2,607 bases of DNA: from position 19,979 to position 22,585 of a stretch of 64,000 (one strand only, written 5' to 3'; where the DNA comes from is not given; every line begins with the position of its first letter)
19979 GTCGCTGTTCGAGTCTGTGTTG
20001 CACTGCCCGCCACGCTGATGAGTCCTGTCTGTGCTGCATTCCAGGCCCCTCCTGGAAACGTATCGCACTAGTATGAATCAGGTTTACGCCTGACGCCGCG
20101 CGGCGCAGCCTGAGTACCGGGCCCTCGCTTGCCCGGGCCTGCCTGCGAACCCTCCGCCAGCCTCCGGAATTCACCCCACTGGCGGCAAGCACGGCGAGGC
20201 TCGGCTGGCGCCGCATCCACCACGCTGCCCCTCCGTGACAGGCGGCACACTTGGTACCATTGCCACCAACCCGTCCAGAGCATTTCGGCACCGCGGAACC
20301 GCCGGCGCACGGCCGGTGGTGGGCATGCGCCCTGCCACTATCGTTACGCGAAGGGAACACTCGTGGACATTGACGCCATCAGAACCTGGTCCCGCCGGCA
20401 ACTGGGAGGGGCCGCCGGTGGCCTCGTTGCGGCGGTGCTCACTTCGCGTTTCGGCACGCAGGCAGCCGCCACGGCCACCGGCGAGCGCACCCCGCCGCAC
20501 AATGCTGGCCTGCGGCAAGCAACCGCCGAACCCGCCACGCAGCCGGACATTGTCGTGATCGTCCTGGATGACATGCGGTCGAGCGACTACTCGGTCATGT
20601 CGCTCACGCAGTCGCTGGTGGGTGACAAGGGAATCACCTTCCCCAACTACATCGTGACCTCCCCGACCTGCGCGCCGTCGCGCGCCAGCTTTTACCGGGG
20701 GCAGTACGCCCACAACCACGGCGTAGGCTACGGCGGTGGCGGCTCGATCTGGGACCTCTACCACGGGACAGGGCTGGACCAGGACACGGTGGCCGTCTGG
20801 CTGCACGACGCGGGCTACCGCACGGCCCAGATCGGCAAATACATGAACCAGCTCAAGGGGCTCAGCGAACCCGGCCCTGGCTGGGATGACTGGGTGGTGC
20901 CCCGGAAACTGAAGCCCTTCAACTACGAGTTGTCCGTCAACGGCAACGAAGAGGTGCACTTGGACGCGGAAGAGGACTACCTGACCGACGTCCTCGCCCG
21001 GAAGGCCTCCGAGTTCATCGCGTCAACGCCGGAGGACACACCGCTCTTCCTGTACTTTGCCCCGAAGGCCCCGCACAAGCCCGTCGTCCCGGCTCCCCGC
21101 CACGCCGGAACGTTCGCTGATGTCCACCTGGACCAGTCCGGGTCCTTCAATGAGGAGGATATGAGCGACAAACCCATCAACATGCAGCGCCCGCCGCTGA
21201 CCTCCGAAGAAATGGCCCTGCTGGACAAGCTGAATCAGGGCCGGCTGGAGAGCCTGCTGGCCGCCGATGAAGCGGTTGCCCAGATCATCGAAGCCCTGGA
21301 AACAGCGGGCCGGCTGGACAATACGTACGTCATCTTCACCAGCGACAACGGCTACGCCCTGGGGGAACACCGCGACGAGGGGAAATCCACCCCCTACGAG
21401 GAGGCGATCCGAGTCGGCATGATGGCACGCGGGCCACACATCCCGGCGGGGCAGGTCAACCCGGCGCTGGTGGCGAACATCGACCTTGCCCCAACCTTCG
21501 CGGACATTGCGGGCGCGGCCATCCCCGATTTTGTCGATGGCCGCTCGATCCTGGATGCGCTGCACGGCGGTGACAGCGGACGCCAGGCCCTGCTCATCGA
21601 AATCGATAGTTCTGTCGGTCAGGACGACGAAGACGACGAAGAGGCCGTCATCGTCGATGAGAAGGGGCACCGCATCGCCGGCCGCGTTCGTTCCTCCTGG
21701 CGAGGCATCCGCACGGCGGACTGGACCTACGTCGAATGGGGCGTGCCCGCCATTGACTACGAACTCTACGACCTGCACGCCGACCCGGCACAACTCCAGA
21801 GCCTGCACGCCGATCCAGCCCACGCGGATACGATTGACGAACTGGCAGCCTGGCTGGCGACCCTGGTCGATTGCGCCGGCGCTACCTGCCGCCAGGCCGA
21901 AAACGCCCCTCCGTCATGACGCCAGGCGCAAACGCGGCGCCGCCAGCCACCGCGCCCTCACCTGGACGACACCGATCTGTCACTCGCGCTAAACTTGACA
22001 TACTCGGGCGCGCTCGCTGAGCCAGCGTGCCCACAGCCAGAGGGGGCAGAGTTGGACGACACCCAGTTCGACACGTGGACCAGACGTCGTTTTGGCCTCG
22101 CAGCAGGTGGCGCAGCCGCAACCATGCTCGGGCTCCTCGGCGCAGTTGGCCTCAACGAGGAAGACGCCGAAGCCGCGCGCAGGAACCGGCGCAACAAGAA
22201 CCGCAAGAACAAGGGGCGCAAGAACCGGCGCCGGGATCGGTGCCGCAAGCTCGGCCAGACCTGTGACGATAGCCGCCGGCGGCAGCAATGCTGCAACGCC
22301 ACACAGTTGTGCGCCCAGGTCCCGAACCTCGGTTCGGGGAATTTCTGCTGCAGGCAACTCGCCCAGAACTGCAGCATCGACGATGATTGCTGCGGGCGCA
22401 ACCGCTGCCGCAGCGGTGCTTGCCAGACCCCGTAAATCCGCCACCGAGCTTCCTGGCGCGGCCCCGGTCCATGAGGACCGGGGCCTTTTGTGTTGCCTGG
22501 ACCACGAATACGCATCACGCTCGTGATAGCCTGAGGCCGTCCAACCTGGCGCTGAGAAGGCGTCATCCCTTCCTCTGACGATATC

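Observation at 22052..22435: Small secreted protein with two tandem knottin-type cysteine frameworks, wedged between two paralogous sulfatases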

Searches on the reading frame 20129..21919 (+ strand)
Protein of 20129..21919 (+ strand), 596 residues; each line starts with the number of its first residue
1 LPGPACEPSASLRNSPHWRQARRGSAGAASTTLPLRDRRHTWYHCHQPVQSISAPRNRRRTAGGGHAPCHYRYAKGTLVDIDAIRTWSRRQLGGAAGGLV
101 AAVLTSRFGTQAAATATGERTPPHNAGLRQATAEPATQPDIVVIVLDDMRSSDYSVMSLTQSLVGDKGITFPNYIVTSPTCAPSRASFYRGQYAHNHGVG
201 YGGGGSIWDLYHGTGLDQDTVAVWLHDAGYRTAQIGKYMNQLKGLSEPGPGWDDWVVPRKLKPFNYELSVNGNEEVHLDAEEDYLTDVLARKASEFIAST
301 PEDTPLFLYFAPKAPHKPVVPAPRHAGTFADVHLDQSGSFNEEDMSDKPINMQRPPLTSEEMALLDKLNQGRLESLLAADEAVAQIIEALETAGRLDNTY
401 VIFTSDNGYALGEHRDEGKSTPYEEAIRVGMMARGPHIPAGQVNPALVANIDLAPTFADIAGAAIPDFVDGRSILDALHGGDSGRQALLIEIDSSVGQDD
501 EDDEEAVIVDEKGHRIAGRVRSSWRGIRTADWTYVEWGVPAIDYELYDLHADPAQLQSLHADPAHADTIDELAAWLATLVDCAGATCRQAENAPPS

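Call 6: search_protein_families(library=pfam, proteins=[window:20129-21919:+], max_evalue=1)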
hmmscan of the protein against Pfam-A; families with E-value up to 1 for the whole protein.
window:20129-21919:+ (596 aa): 5 families
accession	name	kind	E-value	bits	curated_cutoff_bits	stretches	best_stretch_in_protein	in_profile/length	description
PF00884.28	Sulfatase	-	3.1e-47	161.8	25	1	139-463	1-301/301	Sulfatase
PF16347.10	SGSH_C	-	2.5e-17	63.9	29.3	2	412-482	1-72/154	N-sulphoglucosamine sulphohydrolase, C-terminal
PF01663.27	Phosphodiest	-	0.0036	17.4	23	1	373-411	185-223/342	Type I phosphodiesterase / nucleotide pyrophosphatase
PF02995.22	DUF229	-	0.0065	15.6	25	1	370-417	304-351/496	Protein of unknown function (DUF229)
PF10994.13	DUF2817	-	0.76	9.6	23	1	186-208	169-191/341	Protein of unknown function (DUF2817)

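Call 7: search_protein_families(library=ncbifam, proteins=[window:20129-21919:+], max_evalue=1)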
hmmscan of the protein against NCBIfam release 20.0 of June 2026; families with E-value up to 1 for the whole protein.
window:20129-21919:+ (596 aa): 9 families
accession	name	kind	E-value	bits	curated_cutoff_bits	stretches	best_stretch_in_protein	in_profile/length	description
NF010322.0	PRK13759.1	equivalog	5.4e-37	127.4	481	2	280-574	176-451/486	arylsulfatase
NF045661.1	HdlasePehA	equivalog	3.4e-28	98.5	900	2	379-574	291-479/506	phosphoric/sulfuric ester hydrolase PehA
TIGR03417.1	chol_sulfatase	equivalog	2e-25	89.6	433.45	1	138-574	2-434/500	choline-sulfatase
NF052527.1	Mn_arylsulf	exception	1.2e-16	60.7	850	2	283-498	177-394/479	manganese-dependent arylsulfatase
NF038282.1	LapC_YejM_PbgA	exception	0.00018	19.9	825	1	376-445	418-485/584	LPS biosynthesis-modulating metalloenzyme YejM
NF053595.1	LptchSynLtaSGpos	equivalog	0.049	12.2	970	1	378-469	436-534/626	lipoteichoic acid synthase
NF038075.1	fam_STM4013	hypoth_equivalog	0.11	12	250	0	374-424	198-249/261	STM4013/SEN3800 family hydrolase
NF033862.2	polymyxin_MCR10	exception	0.21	10.2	1250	1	378-426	422-470/539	MCR-10 family phosphoethanolamine--lipid A transferase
NF028537.1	P_eth_NH2_trans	domain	0.21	10.1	500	1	375-414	416-455/527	phosphoethanolamine--lipid A transferase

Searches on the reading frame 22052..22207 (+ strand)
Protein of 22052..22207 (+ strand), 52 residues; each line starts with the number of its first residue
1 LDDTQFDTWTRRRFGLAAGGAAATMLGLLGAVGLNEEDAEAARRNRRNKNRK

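Call 50: find_homologous_proteins(query=A4, max_evalue=0.001)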
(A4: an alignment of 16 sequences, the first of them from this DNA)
Query A4 (16 sequences) (52 aa, profile of the alignment): 14 proteins with E <= 0.001 among 8000 candidates.
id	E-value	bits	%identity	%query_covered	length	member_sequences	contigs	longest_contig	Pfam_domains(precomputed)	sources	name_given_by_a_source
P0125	1.2e-20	91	72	56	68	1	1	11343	-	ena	-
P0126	1.4e-19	88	61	79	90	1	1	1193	-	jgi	jgi:hypothetical protein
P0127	2.3e-16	77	50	88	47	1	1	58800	-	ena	-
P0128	5.7e-16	76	75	31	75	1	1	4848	-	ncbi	-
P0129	4.4e-15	73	70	52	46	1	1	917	-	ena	-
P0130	1.7e-14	71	72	48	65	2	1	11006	-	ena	-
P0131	3.2e-14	71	45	92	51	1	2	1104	-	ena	-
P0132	5.7e-14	70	64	54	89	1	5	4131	-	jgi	jgi:hypothetical protein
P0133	3.4e-13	67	60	58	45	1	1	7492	-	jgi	jgi:hypothetical protein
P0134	4.1e-12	64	71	27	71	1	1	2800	-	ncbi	-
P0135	6.3e-12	63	61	60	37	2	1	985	-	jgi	jgi:hypothetical protein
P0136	7.7e-12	63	69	56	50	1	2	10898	-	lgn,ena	-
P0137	1.1e-11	62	71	33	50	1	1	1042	-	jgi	-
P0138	7.0e-9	54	60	58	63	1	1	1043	-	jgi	-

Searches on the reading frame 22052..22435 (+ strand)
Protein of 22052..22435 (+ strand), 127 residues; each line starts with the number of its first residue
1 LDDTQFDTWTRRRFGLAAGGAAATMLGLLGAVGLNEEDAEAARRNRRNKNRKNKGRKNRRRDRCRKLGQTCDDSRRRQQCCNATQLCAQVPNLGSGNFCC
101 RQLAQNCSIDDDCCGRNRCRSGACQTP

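Call 6: search_protein_families(library=pfam, proteins=[window:22052-22435:+], max_evalue=1)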
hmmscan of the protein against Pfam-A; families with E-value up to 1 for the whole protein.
window:22052-22435:+ (127 aa): 0 families

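Call 7: search_protein_families(library=ncbifam, proteins=[window:22052-22435:+], max_evalue=1)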
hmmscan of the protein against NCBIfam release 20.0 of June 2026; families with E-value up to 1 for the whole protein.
window:22052-22435:+ (127 aa): 1 family
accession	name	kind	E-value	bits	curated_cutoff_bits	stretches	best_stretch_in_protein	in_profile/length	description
NF000940.0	PRK00094.1-2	subfamily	0.24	10.8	202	1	12-83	220-289/330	NAD(P)H-dependent glycerol-3-phosphate dehydrogenase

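Call 9: find_homologous_proteins(query=window:22052-22432:+, max_evalue=0.01)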
Query window:22052-22432:+ (127 aa): 57 proteins with E <= 0.01 among 98 candidates.
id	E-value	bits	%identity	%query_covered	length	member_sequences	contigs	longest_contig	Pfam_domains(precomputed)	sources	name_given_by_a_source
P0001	2.9e-77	275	100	100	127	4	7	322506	-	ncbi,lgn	ncbi:MAG: hypothetical protein U0Z70_22230 [Thermomicrobiales bacterium]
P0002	1.2e-62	228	82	100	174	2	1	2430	-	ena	-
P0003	1.1e-58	215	99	81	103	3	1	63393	-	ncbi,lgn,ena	-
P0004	4.8e-57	210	72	100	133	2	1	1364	-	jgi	jgi:hypothetical protein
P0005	2.9e-55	204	72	100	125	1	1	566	-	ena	-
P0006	1.3e-53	199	73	100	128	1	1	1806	-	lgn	-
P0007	2.0e-52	195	65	100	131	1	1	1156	-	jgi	jgi:hypothetical protein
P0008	1.1e-51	192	70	100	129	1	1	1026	-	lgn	-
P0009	2.0e-49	185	69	98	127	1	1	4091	-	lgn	-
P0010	2.2e-49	185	68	100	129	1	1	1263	-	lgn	-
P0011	7.3e-49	183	66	99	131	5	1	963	-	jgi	jgi:uncharacterized protein HemX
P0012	2.1e-48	182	65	100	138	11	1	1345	-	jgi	jgi:hypothetical protein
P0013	3.8e-48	181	64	100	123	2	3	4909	-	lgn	-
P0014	1.5e-47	179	66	99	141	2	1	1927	-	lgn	-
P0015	1.7e-47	179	63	100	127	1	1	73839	-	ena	-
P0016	3.1e-47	178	60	100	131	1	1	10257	-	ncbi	ncbi:MAG: hypothetical protein QM692_13415 [Thermomicrobiales bacterium]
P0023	7.6e-34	135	54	98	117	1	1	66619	-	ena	-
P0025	4.1e-33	132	51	98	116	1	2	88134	-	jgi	jgi:hypothetical protein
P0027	4.2e-32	129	54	94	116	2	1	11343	-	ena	-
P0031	1.8e-29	121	49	98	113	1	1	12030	-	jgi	jgi:hypothetical protein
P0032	8.0e-29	119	46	100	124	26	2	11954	-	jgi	jgi:hypothetical protein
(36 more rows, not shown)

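Call 12: find_encoding_contigs(protein=P0015, flank=6000, max_places=3)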
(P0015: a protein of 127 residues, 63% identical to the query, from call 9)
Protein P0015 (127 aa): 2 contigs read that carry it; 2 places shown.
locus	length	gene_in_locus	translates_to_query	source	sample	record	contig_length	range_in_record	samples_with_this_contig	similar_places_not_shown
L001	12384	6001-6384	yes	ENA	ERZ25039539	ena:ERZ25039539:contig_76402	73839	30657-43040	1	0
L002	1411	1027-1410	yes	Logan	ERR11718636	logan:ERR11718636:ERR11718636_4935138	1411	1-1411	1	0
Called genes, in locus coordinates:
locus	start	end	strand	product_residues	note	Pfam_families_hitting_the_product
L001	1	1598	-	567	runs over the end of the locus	PF00144:Beta-lactamase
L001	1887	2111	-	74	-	-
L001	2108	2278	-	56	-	-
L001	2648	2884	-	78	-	PF08245:Mur_ligase_M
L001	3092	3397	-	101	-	-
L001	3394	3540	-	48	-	-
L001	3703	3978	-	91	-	-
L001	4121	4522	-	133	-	PF18921:Cyanophycin_syn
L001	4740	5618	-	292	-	PF03575:Peptidase_S51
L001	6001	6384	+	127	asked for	-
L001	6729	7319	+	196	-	-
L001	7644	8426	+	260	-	PF00665:rve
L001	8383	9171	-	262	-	PF00005:ABC_tran, PF13304:AAA_21, PF08402:TOBE_2 (weak), PF12857:TOBE_3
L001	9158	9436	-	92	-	PF00005:ABC_tran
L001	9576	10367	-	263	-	PF00528:BPD_transp_1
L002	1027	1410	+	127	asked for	?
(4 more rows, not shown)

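Call 13: find_encoding_contigs(protein=P0023, flank=6000, max_places=3)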
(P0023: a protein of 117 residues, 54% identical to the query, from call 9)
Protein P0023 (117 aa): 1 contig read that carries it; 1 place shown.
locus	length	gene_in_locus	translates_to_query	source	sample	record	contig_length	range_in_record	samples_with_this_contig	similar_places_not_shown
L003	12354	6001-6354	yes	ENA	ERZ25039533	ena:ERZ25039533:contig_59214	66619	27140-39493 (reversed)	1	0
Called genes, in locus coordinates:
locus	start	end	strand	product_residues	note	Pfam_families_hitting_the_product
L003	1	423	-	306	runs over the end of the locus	PF03069:FmdA_AmdA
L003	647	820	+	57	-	-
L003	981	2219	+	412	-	PF02636:Methyltransf_28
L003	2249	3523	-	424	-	PF00144:Beta-lactamase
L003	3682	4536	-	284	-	PF03575:Peptidase_S51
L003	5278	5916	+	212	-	PF13884:Peptidase_S74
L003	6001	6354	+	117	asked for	-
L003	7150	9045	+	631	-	PF25872:HTH_77, PF07719:TPR_2 (faint), PF13181:TPR_8 (faint), PF00515:TPR_1 (faint), PF13424:TPR_12, PF00196:GerE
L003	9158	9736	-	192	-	-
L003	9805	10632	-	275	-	-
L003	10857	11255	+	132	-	-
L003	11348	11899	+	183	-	-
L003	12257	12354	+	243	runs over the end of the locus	PF13343:SBP_bac_6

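Call 14: find_encoding_contigs(protein=P0025, flank=6000, max_places=3)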
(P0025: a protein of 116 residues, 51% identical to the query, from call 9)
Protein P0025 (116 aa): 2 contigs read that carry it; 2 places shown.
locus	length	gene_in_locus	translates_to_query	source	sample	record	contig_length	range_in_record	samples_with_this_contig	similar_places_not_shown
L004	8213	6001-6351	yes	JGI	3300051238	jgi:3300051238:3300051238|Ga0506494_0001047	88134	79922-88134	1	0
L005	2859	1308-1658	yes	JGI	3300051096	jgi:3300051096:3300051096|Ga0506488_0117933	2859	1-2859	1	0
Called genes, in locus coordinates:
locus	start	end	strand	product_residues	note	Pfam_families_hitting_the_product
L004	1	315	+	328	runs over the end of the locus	PF02195:ParB_N, PF17762:HTH_ParB, PF23552:ParB_C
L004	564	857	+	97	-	PF03992:ABM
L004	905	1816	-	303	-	PF03575:Peptidase_S51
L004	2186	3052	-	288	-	PF13489:Methyltransf_23, PF01135:PCMT, PF01209:Ubie_methyltran, PF13847:Methyltransf_31, PF08241:Methyltransf_11, PF08242:Methyltransf_12, PF13649:Methyltransf_25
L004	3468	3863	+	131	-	-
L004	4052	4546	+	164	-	-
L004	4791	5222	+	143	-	PF07740:Toxin_12 (faint)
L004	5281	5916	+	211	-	PF13884:Peptidase_S74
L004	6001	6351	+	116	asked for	-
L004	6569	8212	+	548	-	?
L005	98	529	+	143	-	PF07740:Toxin_12 (faint)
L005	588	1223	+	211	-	PF13884:Peptidase_S74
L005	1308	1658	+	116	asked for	-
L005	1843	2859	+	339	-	?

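Call 22: find_encoding_contigs(protein=P0016, flank=6000, max_places=2)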
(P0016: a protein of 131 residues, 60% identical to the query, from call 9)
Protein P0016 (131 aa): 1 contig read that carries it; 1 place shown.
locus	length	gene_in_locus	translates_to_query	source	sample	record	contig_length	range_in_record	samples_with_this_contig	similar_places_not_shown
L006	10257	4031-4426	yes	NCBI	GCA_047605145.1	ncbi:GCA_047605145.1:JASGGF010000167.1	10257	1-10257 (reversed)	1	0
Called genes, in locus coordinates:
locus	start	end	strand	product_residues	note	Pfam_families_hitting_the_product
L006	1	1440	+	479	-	PF00884:Sulfatase, PF01663:Phosphodiest (faint), PF16347:SGSH_C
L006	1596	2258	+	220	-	-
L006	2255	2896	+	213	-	PF08808:RES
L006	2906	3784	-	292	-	PF03575:Peptidase_S51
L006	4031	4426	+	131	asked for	-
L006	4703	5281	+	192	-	-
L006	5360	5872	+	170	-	-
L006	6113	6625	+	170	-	-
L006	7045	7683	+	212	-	-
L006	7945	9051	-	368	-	-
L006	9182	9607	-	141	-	PF08818:DUF1801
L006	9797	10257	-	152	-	PF08402:TOBE_2 (weak), PF12857:TOBE_3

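Call 23: find_encoding_contigs(protein=P0027, flank=6000, max_places=2)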
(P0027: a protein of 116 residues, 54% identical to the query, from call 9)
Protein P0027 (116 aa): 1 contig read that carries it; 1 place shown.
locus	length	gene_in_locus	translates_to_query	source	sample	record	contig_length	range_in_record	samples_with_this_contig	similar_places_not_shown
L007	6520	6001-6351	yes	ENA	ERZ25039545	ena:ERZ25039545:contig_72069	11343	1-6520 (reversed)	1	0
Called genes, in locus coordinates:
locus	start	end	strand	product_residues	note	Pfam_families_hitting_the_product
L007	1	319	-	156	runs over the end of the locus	-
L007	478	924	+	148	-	-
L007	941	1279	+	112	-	PF00528:BPD_transp_1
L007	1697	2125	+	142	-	PF00528:BPD_transp_1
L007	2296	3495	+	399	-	-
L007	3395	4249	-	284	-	PF03575:Peptidase_S51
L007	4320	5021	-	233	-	-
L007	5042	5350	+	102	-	-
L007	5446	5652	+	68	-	-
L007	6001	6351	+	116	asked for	-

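Call 24: find_encoding_contigs(protein=P0031, flank=6000, max_places=2)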
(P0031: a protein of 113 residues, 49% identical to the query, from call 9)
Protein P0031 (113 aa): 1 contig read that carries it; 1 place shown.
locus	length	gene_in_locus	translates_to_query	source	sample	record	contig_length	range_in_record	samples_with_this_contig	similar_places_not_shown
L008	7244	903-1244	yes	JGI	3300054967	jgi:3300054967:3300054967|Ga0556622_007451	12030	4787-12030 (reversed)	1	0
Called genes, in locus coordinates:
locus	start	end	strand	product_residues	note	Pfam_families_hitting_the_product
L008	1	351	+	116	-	?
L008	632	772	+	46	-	-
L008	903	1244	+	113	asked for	-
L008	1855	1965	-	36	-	-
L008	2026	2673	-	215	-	-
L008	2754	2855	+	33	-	-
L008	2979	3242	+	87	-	PF12844:HTH_19, PF13560:HTH_31, PF01381:HTH_3, PF13443:HTH_26 (weak)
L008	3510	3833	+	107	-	-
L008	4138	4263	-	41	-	-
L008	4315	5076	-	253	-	-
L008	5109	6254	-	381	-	-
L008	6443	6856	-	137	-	-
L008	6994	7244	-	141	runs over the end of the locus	-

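Call 25: find_encoding_contigs(protein=P0032, flank=6000, max_places=2)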
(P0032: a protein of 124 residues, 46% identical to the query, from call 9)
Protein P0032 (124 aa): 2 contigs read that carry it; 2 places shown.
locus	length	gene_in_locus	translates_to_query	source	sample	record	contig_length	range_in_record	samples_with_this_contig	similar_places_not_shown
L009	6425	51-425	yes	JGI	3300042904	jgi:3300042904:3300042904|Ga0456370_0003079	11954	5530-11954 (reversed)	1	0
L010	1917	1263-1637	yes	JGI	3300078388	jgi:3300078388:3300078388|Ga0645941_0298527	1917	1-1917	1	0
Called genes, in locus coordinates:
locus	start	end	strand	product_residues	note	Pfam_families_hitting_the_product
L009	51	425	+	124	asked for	-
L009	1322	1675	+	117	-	-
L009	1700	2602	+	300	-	-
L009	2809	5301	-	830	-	PF13401:AAA_22 (weak), PF25872:HTH_77 (faint), PF13424:TPR_12, PF17874:TPR_MalT (weak), PF13424:TPR_12, PF00196:GerE, PF04545:Sigma70_r4 (weak), PF08281:Sigma70_r4_2 (weak)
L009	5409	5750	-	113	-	-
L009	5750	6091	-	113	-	-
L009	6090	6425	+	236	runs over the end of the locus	-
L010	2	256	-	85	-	?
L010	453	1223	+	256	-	PF13884:Peptidase_S74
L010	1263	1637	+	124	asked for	-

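Call 57: find_related_loci(query=A1, collection=genome_contigs, flank=8000)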
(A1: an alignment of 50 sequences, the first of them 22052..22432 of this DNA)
Query A1 (127 aa) in genome_contigs; peptide patterns used: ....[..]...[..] (x = any residue, [..] = any of these).
46 stretches matched a pattern; 25 encode a relative of the query (tblastn E <= 1e-3); 25 distinct loci.
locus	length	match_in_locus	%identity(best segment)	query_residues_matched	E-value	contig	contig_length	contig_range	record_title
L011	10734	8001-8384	72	1-127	6e-42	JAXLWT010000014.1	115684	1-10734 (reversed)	MAG: Thermomicrobiales bacterium isolate STL-CHL30 C1.275.fa-14, whole genome shotgun sequence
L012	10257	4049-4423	60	1-127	6e-32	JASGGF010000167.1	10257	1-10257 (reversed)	MAG: Thermomicrobiales bacterium isolate 5H213 JMF-2111-06-0005.hyb.bin.213_166, whole genome shotgun sequence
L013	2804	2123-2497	64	1-127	9e-30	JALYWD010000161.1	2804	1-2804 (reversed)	MAG: Chloroflexota bacterium isolate KUW bin4 SD1472-74_k127_454784, whole genome shotgun sequence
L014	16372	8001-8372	63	1-126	2e-29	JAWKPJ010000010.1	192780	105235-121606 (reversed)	MAG: Thermomicrobiales bacterium isolate AC2.42 AC2.42.fa-10, whole genome shotgun sequence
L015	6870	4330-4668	46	1-127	6e-28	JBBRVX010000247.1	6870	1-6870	MAG: Thermomicrobiales bacterium isolate La3_metabat2.280 La3_metabat2.280_K_332788_L_6870_cov_74.7642, whole genome sho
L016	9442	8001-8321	43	1-125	1e-26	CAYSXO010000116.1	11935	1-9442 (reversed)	MAG TPA_asm: uncultured Sphaerobacteraceae bacterium isolate binchicken_co179_374 genome assembly, contig: NODE_10158_le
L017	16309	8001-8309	39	1-119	1e-15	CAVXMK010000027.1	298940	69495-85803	MAG: uncultured Chloroflexia bacterium isolate MFD02840.bin.2.193 genome assembly, contig: contig_9450, whole genome sho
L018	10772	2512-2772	36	1-114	7e-13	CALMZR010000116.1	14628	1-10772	MAG TPA_asm: uncultured Chloroflexi bacterium isolate SRR6670122_bin.72_CONCOCT_v1.1_MAG genome assembly, contig: ERZ534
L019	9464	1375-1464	80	1-30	8e-12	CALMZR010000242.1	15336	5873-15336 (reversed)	MAG TPA_asm: uncultured Chloroflexi bacterium isolate SRR6670122_bin.72_CONCOCT_v1.1_MAG genome assembly, contig: ERZ534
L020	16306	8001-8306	34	1-119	2e-11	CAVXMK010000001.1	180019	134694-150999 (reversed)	MAG: uncultured Chloroflexia bacterium isolate MFD02840.bin.2.193 genome assembly, contig: contig_104200, whole genome s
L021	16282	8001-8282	38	1-115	2e-11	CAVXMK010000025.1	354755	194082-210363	MAG: uncultured Chloroflexia bacterium isolate MFD02840.bin.2.193 genome assembly, contig: contig_77143, whole genome sh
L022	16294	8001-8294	37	1-117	5e-11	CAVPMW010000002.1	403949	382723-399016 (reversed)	MAG: uncultured Chloroflexia bacterium isolate MFD10007.bin.2.126 genome assembly, contig: contig_10809, whole genome sh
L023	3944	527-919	35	1-127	5e-11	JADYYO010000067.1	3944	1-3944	MAG: Thermomicrobiales bacterium isolate SJ531 c_000000137238, whole genome shotgun sequence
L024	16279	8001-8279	37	1-114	1e-10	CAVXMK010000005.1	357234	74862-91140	MAG: uncultured Chloroflexia bacterium isolate MFD02840.bin.2.193 genome assembly, contig: contig_121966, whole genome s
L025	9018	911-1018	64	1-39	3e-10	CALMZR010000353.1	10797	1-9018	MAG TPA_asm: uncultured Chloroflexi bacterium isolate SRR6670122_bin.72_CONCOCT_v1.1_MAG genome assembly, contig: ERZ534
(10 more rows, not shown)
